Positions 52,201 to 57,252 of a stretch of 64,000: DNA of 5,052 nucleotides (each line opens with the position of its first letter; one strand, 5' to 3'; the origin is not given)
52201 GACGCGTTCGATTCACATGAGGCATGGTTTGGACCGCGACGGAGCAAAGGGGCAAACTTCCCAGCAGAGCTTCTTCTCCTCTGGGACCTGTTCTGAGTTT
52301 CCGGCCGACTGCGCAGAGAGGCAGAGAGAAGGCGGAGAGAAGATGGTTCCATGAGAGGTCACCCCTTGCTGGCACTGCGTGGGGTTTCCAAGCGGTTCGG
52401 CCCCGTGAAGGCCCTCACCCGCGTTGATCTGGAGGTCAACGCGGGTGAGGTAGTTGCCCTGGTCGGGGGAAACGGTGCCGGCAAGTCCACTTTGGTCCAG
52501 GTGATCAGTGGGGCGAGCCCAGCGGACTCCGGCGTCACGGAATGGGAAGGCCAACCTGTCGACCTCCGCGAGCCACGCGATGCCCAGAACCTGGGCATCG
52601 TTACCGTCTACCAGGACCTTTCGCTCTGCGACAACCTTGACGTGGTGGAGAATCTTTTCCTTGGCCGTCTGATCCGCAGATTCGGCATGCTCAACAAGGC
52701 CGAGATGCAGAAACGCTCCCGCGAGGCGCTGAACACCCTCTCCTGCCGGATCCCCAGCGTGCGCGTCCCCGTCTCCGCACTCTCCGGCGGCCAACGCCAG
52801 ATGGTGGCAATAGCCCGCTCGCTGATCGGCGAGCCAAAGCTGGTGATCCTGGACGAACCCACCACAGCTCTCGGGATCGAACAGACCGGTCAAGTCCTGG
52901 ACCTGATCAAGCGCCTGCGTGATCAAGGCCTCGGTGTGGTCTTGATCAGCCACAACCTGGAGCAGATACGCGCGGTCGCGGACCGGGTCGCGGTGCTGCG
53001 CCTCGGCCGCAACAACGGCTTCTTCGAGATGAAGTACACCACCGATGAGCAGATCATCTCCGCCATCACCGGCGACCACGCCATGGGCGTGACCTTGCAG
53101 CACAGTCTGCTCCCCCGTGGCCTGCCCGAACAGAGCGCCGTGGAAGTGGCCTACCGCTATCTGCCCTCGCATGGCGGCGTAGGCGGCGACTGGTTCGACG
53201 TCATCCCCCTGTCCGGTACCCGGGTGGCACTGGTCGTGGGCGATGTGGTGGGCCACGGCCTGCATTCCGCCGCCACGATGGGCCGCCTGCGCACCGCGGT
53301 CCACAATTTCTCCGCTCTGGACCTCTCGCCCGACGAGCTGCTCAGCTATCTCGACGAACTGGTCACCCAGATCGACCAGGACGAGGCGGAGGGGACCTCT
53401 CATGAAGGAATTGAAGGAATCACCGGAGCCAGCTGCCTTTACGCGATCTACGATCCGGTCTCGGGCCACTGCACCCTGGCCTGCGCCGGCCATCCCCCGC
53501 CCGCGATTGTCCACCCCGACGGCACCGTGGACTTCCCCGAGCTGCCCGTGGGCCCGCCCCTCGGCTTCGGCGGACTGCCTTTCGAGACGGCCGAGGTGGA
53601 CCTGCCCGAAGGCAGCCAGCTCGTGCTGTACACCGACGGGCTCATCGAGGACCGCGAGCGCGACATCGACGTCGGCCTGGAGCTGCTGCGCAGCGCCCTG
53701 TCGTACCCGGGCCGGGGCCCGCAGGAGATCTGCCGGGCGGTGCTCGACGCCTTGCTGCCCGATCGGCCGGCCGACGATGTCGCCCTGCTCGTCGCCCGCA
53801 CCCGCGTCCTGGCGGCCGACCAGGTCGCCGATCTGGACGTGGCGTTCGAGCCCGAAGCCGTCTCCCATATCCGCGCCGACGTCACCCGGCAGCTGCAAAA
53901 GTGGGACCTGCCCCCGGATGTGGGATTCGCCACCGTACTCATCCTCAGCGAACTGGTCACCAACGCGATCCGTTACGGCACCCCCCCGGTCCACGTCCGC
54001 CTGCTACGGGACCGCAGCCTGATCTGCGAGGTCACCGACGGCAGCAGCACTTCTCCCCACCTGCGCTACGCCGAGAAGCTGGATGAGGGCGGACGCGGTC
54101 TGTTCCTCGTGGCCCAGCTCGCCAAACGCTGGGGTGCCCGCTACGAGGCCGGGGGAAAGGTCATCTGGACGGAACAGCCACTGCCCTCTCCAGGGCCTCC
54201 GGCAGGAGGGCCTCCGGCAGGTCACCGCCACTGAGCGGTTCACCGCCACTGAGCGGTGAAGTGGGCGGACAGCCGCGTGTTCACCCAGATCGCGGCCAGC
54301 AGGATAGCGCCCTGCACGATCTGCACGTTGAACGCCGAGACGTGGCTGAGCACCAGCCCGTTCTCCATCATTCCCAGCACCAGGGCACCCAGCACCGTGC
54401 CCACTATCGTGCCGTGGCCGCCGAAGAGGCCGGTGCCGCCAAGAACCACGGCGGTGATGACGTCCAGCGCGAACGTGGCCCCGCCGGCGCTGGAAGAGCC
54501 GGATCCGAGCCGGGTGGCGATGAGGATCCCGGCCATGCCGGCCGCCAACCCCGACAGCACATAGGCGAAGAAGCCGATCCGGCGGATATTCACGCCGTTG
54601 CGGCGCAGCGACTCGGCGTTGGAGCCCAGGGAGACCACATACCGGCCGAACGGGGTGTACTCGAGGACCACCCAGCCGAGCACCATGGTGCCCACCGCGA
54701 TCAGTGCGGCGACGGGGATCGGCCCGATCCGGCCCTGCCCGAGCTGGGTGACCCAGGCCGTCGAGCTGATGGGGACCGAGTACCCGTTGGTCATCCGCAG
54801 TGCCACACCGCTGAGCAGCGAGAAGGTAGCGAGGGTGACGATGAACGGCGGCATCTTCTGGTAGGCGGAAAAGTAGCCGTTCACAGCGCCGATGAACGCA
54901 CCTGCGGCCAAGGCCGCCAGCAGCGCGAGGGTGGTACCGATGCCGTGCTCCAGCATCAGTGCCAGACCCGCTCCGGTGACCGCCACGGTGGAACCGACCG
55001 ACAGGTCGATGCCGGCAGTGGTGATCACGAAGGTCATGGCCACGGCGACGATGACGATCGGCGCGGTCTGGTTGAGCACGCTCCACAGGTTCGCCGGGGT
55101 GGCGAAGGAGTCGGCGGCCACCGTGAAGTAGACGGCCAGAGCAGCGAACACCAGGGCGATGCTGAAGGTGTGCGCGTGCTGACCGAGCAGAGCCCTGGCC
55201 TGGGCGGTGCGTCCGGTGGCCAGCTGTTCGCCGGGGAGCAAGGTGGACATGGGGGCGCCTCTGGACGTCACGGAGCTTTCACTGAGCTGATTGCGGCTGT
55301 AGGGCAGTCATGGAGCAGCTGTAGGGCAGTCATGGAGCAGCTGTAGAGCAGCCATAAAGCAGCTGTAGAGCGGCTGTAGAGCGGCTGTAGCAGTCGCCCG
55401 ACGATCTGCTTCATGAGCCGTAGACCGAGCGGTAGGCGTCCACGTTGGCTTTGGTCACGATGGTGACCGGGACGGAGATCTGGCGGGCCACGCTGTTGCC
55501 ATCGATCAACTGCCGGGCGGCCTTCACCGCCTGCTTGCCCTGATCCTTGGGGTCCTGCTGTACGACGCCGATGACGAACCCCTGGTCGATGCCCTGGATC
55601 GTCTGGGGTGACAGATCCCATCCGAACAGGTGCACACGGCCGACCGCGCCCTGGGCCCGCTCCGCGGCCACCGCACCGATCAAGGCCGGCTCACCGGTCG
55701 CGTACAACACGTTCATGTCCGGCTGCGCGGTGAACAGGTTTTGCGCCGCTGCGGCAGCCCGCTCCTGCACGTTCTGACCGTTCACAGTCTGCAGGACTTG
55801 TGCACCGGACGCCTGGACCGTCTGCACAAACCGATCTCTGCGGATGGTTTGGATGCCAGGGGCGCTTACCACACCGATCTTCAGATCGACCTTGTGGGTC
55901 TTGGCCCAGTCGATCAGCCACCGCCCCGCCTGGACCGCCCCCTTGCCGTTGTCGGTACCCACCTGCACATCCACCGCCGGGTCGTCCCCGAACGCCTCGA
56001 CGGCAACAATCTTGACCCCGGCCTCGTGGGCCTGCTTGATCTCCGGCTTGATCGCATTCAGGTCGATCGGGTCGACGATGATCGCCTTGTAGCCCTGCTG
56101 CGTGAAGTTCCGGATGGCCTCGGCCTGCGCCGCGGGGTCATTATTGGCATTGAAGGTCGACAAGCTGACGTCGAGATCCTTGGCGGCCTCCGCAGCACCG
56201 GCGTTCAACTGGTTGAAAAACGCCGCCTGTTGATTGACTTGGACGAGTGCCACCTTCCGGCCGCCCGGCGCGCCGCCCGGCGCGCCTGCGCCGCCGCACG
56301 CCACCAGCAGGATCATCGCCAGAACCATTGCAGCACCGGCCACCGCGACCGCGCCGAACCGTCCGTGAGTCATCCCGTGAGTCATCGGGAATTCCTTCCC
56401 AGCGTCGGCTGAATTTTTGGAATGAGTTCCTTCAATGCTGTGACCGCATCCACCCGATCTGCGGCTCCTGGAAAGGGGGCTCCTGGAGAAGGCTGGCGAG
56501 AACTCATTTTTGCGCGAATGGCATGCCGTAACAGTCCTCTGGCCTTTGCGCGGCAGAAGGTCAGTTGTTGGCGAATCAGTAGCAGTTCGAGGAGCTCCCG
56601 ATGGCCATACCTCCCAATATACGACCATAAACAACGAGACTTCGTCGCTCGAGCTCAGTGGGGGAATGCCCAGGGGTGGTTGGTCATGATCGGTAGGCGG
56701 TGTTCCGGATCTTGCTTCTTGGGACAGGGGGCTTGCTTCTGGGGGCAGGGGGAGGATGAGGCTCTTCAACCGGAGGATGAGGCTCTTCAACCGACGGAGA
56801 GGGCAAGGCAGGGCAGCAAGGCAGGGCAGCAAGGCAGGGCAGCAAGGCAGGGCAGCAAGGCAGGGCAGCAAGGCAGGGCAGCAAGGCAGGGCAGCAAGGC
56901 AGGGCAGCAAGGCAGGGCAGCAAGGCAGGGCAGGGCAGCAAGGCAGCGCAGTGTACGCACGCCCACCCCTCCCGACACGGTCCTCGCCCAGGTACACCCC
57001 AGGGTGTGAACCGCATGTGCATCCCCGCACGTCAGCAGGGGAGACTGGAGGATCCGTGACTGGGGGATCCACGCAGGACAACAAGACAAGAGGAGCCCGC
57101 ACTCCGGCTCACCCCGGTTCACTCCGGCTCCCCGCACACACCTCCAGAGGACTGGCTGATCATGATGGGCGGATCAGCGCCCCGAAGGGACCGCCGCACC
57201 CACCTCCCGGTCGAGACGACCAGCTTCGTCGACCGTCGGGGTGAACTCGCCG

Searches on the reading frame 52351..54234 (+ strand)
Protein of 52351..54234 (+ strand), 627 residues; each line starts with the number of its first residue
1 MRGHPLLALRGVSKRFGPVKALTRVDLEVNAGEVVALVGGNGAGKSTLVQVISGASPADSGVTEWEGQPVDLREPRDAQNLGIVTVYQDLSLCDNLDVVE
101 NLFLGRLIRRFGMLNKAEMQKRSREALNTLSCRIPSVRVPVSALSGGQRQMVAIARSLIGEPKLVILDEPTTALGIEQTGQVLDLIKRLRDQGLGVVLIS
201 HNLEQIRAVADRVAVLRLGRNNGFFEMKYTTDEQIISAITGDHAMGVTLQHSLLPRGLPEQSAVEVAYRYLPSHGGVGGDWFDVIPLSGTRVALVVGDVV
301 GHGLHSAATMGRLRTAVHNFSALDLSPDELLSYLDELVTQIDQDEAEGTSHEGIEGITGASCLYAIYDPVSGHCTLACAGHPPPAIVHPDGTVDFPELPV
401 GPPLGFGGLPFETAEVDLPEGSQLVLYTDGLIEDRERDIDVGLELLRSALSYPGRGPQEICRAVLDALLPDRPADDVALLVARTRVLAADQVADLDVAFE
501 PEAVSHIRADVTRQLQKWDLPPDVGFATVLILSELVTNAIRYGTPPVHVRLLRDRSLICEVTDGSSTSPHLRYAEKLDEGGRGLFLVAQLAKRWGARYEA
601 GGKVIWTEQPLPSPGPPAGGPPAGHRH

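Call 21: search_protein_families(library=pfam, proteins=[window:52351-54234:+], max_evalue=0.01)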
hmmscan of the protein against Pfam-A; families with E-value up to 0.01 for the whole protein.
window:52351-54234:+ (627 aa): 7 families
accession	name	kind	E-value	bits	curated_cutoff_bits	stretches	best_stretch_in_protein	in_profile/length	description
PF07228.17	SpoIIE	-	8.2e-55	186.2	25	1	289-484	2-191/192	Stage II sporulation protein E (SpoIIE)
PF00005.33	ABC_tran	-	1e-30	107.6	25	1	22-172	1-137/137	ABC transporter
PF13581.12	HATPase_c_2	-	2.9e-12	47.1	27.4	1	499-606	3-124/127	Histidine kinase-like ATPase domain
PF13304.12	AAA_21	-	3.1e-07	31.2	27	1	35-55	2-22/304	AAA domain, putative AbiEii toxin, Type IV TA system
PF02463.25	SMC_N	-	2.3e-06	27.7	40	1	33-213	25-209/220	RecF/RecN/SMC N terminal domain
PF02518.31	HATPase_c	-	0.00021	22.1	26.4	1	530-610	8-108/111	Histidine kinase-, DNA gyrase B-, and HSP90-like ATPase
PF13555.12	AAA_29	-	0.0048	17.1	27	0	26-49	16-39/61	P-loop containing region of AAA domain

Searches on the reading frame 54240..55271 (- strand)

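Call 21: search_protein_families(library=pfam, proteins=[window:54240-55271:-], max_evalue=0.01)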
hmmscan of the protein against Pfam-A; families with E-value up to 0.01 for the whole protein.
window:54240-55271:- (343 aa): 1 family
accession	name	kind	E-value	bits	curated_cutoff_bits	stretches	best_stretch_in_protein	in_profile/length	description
PF02653.21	BPD_transp_2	-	3.1e-38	131.9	26.8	1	63-327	3-268/269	Branched-chain amino acid transport system / permease component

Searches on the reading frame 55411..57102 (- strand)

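Call 21: search_protein_families(library=pfam, proteins=[window:55411-57102:-], max_evalue=0.01)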
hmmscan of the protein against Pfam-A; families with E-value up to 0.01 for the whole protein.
window:55411-57102:- (563 aa): 4 families
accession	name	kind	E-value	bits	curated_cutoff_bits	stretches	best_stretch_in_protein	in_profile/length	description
PF13407.12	Peripla_BP_4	-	2.2e-42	145.9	35.1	1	285-536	2-257/258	Periplasmic binding protein domain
PF00532.27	Peripla_BP_1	-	2.2e-19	70.4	22.2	1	284-488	4-211/281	Periplasmic binding proteins and sugar binding domain of LacI family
PF13377.12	Peripla_BP_3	-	0.0002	21.9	26.5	1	417-550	25-163/167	Periplasmic binding protein-like domain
PF13458.12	Peripla_BP_6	-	0.0063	16.6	31.7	0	423-512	153-242/343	Periplasmic binding protein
